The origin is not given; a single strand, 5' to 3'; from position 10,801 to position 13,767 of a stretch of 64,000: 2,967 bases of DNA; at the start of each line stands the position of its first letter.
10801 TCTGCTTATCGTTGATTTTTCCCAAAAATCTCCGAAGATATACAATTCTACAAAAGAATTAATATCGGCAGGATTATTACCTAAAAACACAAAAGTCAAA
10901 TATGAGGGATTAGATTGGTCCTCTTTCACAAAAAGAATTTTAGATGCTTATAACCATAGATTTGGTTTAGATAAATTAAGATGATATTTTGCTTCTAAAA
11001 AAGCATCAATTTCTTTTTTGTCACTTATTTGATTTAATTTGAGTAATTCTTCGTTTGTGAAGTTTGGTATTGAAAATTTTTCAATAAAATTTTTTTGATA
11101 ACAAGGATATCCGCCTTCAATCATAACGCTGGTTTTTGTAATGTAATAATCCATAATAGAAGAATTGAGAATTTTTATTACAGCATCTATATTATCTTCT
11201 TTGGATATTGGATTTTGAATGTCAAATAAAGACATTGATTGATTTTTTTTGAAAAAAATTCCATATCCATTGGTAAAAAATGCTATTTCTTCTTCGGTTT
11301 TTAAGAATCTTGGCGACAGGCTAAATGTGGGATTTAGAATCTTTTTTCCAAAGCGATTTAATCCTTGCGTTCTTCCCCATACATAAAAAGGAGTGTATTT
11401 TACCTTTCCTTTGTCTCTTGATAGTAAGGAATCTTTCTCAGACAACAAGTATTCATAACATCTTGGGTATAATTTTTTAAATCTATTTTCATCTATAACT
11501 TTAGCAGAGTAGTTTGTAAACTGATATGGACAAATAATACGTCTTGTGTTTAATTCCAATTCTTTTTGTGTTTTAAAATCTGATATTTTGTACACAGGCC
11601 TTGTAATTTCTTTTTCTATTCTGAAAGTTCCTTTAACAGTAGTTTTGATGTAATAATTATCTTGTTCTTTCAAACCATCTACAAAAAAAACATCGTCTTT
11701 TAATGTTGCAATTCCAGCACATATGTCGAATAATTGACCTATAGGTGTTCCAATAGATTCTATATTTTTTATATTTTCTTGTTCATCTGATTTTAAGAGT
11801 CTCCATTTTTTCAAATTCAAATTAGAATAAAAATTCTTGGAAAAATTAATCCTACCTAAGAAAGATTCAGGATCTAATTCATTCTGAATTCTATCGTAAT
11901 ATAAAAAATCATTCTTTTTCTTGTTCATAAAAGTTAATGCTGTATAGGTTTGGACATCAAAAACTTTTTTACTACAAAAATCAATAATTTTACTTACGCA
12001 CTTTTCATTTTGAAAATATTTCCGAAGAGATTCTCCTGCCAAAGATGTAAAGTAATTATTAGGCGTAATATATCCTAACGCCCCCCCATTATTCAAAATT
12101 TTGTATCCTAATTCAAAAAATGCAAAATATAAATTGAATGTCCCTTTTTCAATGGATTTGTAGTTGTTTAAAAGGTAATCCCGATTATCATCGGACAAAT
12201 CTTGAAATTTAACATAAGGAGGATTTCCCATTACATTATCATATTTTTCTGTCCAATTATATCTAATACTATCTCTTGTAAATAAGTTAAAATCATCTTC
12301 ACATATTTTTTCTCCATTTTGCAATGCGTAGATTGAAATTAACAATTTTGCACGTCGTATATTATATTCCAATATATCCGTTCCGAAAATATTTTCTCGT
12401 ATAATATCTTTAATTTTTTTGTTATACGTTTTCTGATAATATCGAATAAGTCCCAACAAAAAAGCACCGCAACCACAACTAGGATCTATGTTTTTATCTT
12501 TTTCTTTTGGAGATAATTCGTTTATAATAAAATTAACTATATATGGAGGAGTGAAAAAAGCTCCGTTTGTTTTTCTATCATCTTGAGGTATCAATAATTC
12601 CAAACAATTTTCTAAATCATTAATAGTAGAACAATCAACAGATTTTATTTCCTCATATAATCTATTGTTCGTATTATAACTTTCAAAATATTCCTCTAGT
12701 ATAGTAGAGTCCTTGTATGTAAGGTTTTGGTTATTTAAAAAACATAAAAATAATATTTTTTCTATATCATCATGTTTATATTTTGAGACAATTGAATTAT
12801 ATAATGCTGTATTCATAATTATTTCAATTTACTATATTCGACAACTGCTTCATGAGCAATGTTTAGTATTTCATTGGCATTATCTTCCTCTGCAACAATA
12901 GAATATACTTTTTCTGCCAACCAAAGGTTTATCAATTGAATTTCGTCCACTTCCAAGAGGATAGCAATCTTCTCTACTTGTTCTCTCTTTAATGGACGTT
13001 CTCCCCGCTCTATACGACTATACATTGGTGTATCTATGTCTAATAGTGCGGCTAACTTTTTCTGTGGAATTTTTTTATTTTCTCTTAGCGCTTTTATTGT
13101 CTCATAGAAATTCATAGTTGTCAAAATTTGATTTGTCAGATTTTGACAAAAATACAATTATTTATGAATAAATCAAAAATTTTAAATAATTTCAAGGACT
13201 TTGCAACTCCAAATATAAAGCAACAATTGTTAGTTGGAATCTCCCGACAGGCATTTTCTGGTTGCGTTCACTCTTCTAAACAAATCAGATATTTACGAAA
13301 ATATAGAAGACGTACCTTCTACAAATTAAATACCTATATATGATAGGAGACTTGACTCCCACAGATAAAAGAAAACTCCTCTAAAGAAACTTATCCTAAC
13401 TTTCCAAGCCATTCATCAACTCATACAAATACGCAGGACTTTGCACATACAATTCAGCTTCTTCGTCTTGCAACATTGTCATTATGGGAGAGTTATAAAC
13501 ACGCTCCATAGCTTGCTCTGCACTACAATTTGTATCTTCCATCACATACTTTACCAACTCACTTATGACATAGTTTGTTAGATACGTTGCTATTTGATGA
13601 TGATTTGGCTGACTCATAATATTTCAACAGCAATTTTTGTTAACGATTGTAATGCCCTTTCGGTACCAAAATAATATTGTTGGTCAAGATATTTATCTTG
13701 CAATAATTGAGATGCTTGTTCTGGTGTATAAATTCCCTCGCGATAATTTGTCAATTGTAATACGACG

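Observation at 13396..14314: Translationally coupled three-gene cassette (small protein / DUF3990-like / small protein) with an ART-like motif: candidate uncharacterised toxin-antitoxin or defence module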

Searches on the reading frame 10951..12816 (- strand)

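Call 3: search_protein_families(library=pfam, proteins=[window:10951-12816:-], max_evalue=0.1)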
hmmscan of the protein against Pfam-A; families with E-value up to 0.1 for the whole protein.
window:10951-12816:- (622 aa): 4 families
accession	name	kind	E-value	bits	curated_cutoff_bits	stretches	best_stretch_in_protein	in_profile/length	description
PF07669.17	Eco57I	-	1.4e-28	100.6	25.3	1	142-286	2-171/171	Eco57I restriction-modification methylase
PF02384.22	N6_Mtase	-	4.5e-20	72.6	20.4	1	79-303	20-236/311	N-6 DNA Methylase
PF20473.4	MmeI_Mtase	-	0.019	14.6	27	0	108-224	22-168/259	MmeI, DNA-methyltransferase domain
PF16157.10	DUF4865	-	0.04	14.4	26.7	1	456-489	41-71/183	Domain of unknown function (DUF4865)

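Call 4: search_protein_families(library=padloc, proteins=[window:10951-12816:-], max_evalue=0.1)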
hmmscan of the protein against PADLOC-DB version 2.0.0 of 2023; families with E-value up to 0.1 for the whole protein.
window:10951-12816:- (622 aa): 58 families (the best 25 are shown)
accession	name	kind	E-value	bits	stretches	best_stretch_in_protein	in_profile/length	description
PDLC03335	MTase_II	-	6.9e-132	439.1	1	17-614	4-601/607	Type II methyltransferase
PDLC03604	REase_MTase_IIG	-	1.1e-50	170.7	2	190-602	533-954/1011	Type IIG restriction enzyme-methyltransferase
PDLC03226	MTase_II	-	6.6e-32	108.9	2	80-303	12-238/579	Type II methyltransferase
PDLC03629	REase_MTase_IIG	-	5.5e-31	105.2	1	191-587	570-969/1182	Type IIG restriction enzyme-methyltransferase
PDLC03267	MTase_II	-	3.2e-25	87.1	1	79-440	8-364/539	Type II methyltransferase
PDLC03245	MTase_II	-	1.8e-24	84.2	1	77-311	20-281/577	Type II methyltransferase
PDLC03313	MTase_II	-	1.1e-23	81.7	2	67-303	5-257/563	Type II methyltransferase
PDLC03315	MTase_II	-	1.4e-22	78.2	1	82-321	15-263/502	Type II methyltransferase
PDLC03612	REase_MTase_IIG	-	2.6e-22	76.9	1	192-595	807-1197/1247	Type IIG restriction enzyme-methyltransferase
PDLC03248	MTase_II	-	5.2e-22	76.3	1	82-302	7-198/521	Type II methyltransferase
PDLC03338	MTase_II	-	1.2e-20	71.8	1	67-301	112-352/604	Type II methyltransferase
PDLC04134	mad2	-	1.9e-19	67.9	1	67-303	253-449/492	mads_2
PDLC03601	REase_MTase_IIG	-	1.1e-17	61.2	2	188-305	670-786/1110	Type IIG restriction enzyme-methyltransferase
PDLC03021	MTase_I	-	4.8e-16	56.7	1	79-303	158-382/491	Type I methyltransferase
PDLC03282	MTase_II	-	5.6e-16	56.8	2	168-300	59-186/386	Type II methyltransferase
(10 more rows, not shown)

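Call 5: search_protein_families(library=ncbifam, proteins=[window:10951-12816:-], max_evalue=0.1)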
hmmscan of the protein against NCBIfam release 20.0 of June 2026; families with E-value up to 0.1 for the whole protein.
window:10951-12816:- (622 aa): 8 families
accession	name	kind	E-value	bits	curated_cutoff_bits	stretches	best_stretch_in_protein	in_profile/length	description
NF033452.1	BREX_1_MTaseX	exception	5.4e-12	44.4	500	1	189-304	505-622/1210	BREX-1 system adenine-specific DNA-methyltransferase PglX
NF047738.1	antiphage_MADS2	equivalog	7.5e-12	44.3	720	1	81-138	307-363/654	methylation-associated defense system DNA methyltransferase MAD2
NF033451.1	BREX_2_MTaseX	equivalog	1.3e-10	39.7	400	2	189-279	356-449/1185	BREX-2 system adenine-specific DNA-methyltransferase PglX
NF033454.1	BREX_5_MTaseX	exception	1.1e-05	23.3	900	1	189-287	500-594/1404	BREX-5 system adenine-specific DNA-methyltransferase PglX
NF033455.1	BREX_6_MTaseX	exception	1.8e-05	22.5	900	1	189-280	552-638/1319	BREX-6 system adenine-specific DNA-methyltransferase PglX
TIGR03534.1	RF_mod_PrmC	equivalog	0.0019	17.7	199.1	1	93-213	76-178/253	peptide chain release factor N(5)-glutamine methyltransferase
TIGR00536.1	hemK_fam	subfamily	0.013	14.6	115.5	1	166-214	156-205/286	HemK family protein methyltransferase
TIGR03533.1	L3_gln_methyl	equivalog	0.055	12.8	229.7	0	177-215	175-213/284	50S ribosomal protein L3 N(5)-glutamine methyltransferase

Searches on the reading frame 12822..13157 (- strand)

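Call 3: search_protein_families(library=pfam, proteins=[window:12822-13157:-], max_evalue=0.1)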
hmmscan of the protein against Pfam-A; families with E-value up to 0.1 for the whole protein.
window:12822-13157:- (112 aa): 8 families
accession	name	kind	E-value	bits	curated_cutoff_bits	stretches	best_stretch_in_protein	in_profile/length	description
PF01381.28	HTH_3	-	6.2e-11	42.6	23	1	21-72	1-52/55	Helix-turn-helix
PF13560.12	HTH_31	-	1.9e-07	31.7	27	1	20-72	5-58/64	Helix-turn-helix domain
PF12844.13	HTH_19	-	7.1e-06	26.3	30.2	1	19-77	2-60/64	Helix-turn-helix domain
PF13744.12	HTH_37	-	0.0014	18.8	27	1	17-53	19-55/80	Helix-turn-helix domain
PF06418.20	CTP_synth_N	-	0.0058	16.5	26.1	1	9-90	167-249/265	CTP synthase N-terminus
PF20432.4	Xre-like-HTH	-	0.021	15.6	25.8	1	27-64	21-58/63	Antitoxin Xre-like helix-turn-helix domain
PF08667.16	BetR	-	0.071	13.6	21.6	1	21-77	14-70/148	BetR domain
PF13443.12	HTH_26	-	0.085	13.6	22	0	21-76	2-58/63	Cro/C1-type HTH DNA-binding domain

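Call 4: search_protein_families(library=padloc, proteins=[window:12822-13157:-], max_evalue=0.1)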
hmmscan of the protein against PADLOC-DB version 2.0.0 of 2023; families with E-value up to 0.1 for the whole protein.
window:12822-13157:- (112 aa): 10 families
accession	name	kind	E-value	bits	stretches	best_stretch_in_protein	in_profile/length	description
PDLC03665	Control_protein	-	5.1e-09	34.3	1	15-77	7-70/77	control protein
PDLC02926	HTH_VI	-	9.1e-09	33.5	1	17-76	2-61/92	-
PDLC03666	Control_protein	-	3.8e-05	22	1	17-71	7-63/77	control protein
PDLC04775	PDC-M69A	-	4.1e-05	22.1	1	19-78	10-69/113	-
PDLC04142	capH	-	0.00018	20.5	1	15-82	5-60/103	capH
PDLC03953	RmrA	-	0.00046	17.5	1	17-66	6-55/373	-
PDLC03668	Control_protein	-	0.001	17.5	1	20-81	12-73/79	control protein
PDLC03669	Control_protein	-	0.0012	17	1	19-76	12-69/96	control protein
PDLC03664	Control_protein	-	0.0026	16.2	1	16-72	13-69/74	control protein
PDLC03949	RmrA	-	0.015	12.2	1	21-71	7-57/363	-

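Call 5: search_protein_families(library=ncbifam, proteins=[window:12822-13157:-], max_evalue=0.1)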
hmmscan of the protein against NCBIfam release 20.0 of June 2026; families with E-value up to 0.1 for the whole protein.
window:12822-13157:- (112 aa): 12 families
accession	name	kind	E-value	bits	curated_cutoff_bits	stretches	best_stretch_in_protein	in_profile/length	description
NF041951.1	phage_RstR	subfamily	1.2e-08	35.2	80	1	15-73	1-59/108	RstR family transcriptional repressor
NF049845.1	Xre_ParS_antitoxin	subfamily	0.00046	20.3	90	1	18-70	4-56/112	type II RES/Xre toxin-antitoxin system antitoxin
TIGR03830.1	CxxCG_CxxCG_HTH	subfamily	0.00089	19.1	61.8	1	19-61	68-110/127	type II TA system antitoxin MqsA family protein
TIGR03070.1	couple_hipB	subfamily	0.0012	18.7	71.65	1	20-67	6-53/58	type II toxin-antitoxin system Y4mF family antitoxin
NF038139.1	Reg_Aceta_RamB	equivalog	0.0012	17.6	700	1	21-72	7-58/465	acetate metabolism transcriptional regulator RamB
TIGR00270.2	TIGR00270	equivalog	0.0016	18.3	110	1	16-69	75-128/159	multiprotein bridging factor aMBF1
NF003792.0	PRK05380.1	equivalog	0.0021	16.8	308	1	11-90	170-250/534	CTP synthase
NF047948.1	male_kill_WMK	equivalog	0.005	16.3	300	1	19-77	165-223/300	WO male-killing family protein Wmk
NF058600.1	TransRegSco1979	equivalog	0.0051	15.9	350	1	19-74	11-66/280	Sco1979 family transcriptional regulator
NF041575.1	antitoxPezA_Strep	equivalog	0.021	14.8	290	1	19-76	4-61/158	type II toxin-antitoxin system antitoxin PezA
TIGR00337.1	PyrG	equivalog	0.021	13.4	462.75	1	19-89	179-250/526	glutamine hydrolyzing CTP synthase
NF040643.1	S6_alt_immun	equivalog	0.1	13.2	30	0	46-71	40-65/78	pyocin S6 family toxin immunity protein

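Call 99: search_protein_families(library=padloc, proteins=[window:12822-13115:-], max_evalue=0.001)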
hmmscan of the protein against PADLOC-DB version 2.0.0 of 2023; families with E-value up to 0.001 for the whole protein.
window:12822-13115:- (98 aa): 6 families
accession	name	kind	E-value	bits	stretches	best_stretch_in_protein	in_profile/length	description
PDLC02926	HTH_VI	-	6.3e-09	34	1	3-62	2-61/92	-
PDLC03665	Control_protein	-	6.8e-09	33.9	1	3-63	9-70/77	control protein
PDLC03666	Control_protein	-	2.9e-05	22.4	1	3-57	7-63/77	control protein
PDLC04775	PDC-M69A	-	3.2e-05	22.4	1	6-64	11-69/113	-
PDLC04142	capH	-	0.00021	20.3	1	3-68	7-60/103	capH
PDLC03953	RmrA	-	0.00049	17.4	1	5-52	8-55/373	-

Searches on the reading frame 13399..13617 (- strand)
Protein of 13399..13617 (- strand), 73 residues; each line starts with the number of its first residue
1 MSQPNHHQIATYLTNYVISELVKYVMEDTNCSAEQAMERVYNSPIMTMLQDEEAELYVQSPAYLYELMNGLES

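Call 3: search_protein_families(library=pfam, proteins=[window:13399-13617:-], max_evalue=0.1)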
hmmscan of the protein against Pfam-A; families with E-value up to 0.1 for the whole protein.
window:13399-13617:- (73 aa): 0 families

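Call 4: search_protein_families(library=padloc, proteins=[window:13399-13617:-], max_evalue=0.1)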
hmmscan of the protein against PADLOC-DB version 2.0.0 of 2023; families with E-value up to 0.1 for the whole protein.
window:13399-13617:- (73 aa): 7 families
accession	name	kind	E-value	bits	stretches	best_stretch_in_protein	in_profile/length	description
PDLC04444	PDC-M13C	-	5.2e-15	53.5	1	13-68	7-62/76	-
PDLC04441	PDC-M13C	-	2.9e-09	35.1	1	18-67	18-67/74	-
PDLC04440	PDC-M13B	-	3e-08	31.7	1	12-67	7-62/81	-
PDLC04439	PDC-M13B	-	2e-07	29.2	1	15-68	11-64/79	-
PDLC04414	PDC-M10B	-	5e-05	21.7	1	17-66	91-138/147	-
PDLC04442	PDC-M13C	-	0.00047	18.6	1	21-66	15-60/75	-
PDLC04443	PDC-M13C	-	0.0053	15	1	29-66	32-69/77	-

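Call 5: search_protein_families(library=ncbifam, proteins=[window:13399-13617:-], max_evalue=0.1)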
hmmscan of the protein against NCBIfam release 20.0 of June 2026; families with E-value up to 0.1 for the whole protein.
window:13399-13617:- (73 aa): 1 family
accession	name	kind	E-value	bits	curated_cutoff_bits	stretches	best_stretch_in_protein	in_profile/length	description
NF010089.0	PRK13574.1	equivalog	0.0094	15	527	1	11-70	174-233/421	anthranilate synthase component I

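Call 50: search_protein_families(library=phrogs, proteins=[window:13399-13617:-], max_evalue=0.01)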
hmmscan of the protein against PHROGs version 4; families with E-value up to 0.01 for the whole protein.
window:13399-13617:- (73 aa): 0 families

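Call 66: find_homologous_proteins(query=window:13399-13617:-, max_evalue=0.001)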
Query window:13399-13617:- (73 aa): 922 proteins with E <= 0.001 among 922 candidates; the best 120 are listed.
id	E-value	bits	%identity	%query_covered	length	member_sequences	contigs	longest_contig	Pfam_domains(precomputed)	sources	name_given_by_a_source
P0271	2.2e-40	152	100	100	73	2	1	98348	-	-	-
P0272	6.1e-34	132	89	96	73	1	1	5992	-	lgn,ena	-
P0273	2.5e-33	130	87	96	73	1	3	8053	-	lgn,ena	-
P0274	2.7e-33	130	82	100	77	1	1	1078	-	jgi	jgi:hypothetical protein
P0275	3.7e-33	129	87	96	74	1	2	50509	-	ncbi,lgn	-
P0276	9.2e-33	128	84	100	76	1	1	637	-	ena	-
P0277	9.6e-33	128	86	97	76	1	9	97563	-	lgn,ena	-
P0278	1.6e-32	127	85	97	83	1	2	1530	-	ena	-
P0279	1.9e-32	127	85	97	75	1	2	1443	-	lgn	-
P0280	2.0e-32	127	82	100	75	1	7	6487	-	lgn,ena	-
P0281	2.1e-32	127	81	100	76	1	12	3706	-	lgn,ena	-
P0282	2.1e-32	127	85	97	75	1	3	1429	-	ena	-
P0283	2.2e-32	127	82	100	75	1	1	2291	-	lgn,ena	-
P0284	2.4e-32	127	81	100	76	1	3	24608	-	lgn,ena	-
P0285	2.6e-32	127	85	97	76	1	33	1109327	-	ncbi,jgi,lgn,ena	jgi:hypothetical protein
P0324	1.6e-31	124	86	95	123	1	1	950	PF13151.13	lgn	-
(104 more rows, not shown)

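Call 77: predict_structure(alignment_id=A5)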
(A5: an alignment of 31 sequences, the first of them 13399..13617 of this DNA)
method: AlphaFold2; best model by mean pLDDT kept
length: 73 residues; sequences in the alignment: 31
mean_pLDDT: 93.5   pTM: 0.81
mean pLDDT of the five models: 93.5, 93.3, 89.7, 87.4, 84.4
residues with pLDDT >= 90: 60; 70-90: 12; 50-70: 1; < 50: 0
segments of 3 or more residues with pLDDT < 50: none
pLDDT, mean of each block of 10 residues (from residue 1): 88 96 98 97 94 90 96 78
secondary structure, 60 per line:
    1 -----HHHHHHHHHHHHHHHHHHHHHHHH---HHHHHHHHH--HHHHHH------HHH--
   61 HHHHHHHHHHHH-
elements in order: H6-29 H33-41 H44-49 H61-72

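Call 81: fold_search(model_id=the predicted structure, library=pdb)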
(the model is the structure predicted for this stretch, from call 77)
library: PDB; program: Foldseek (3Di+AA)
matches with E <= 10: 133; with E <= 0.001: 0
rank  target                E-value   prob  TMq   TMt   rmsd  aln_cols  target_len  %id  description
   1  6h7a_A                1.9e+00  0.21  0.37  0.35   8.1        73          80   15  Structure of Leishmania PABP1 (domain J). (released 2018-12-12)
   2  2kjg_MODEL_1_A        1.9e+00  0.13  0.33  0.26   9.8        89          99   11  Solution structure of an archaeal protein SSO6904 from hyperthermophilic Sulfolobus solfataricus (released 2009-10-13)
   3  8z21_C                2.4e+00  0.25  0.40  0.12   5.8        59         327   15  Cryo-EM structure of Escherichia coli OppBCDF in the resting state (released 2025-04-16)
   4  6h7b_C                2.7e+00  0.16  0.38  0.36   8.7        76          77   14  Structure of Leishmania PABP1 (domain J) complexed with a peptide containing the PAM2 motif of eIF4E4. (released 2018-12-12)
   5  7qsk_W                2.7e+00  0.12  0.38  0.26   9.3        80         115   10  Bovine complex I in lipid nanodisc, Active-Q10 (released 2022-05-25)
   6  6h7a_B                2.9e+00  0.16  0.37  0.35   8.2        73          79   15  Structure of Leishmania PABP1 (domain J). (released 2018-12-12)
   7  9dec_C                3.1e+00  0.12  0.37  0.35   8.3        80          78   18  Crystal Structure of D9-threaded (released 2025-03-26)
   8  4r7c_C                3.3e+00  0.20  0.48  0.41  10.1        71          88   13  Crystal Structure of CNG mimicking NaK-ETPP mutant cocrystallized with DiMethylammonium (released 2015-07-01)
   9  7pa0_A                3.5e+00  0.18  0.48  0.40  10.2        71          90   13  NaK C-DI F92A mutant with Rb+ and K+ (released 2022-08-10)
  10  7oph_A                3.7e+00  0.18  0.48  0.40  10.2        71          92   13  NaK S-DI mutant with Na+ and K+ (released 2022-06-08)
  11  4r7c_A                3.9e+00  0.18  0.52  0.42   9.2        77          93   10  Crystal Structure of CNG mimicking NaK-ETPP mutant cocrystallized with DiMethylammonium (released 2015-07-01)
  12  4ro2_B                4.2e+00  0.18  0.51  0.43   9.9        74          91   12  Crystal Structure of CNG mimicking NaK-ETPP mutant cocrystallized with Methylammonium (released 2015-07-01)
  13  7oq1_A                4.2e+00  0.18  0.52  0.42  10.0        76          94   12  NaK S-ELM mutant with Na+ and K+ (released 2022-06-22)
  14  4r50_A                4.2e+00  0.16  0.51  0.43   9.2        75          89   11  Crystal Structure of CNG mimicking NaK-ETPP mutant cocrystallized with Li+ (released 2015-07-01)
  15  3k03_B                4.2e+00  0.16  0.48  0.38   9.4        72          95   12  Crystal Structure of CNG mimicking NaK mutant, NaK-DTPP, K+ complex (released 2011-01-12)
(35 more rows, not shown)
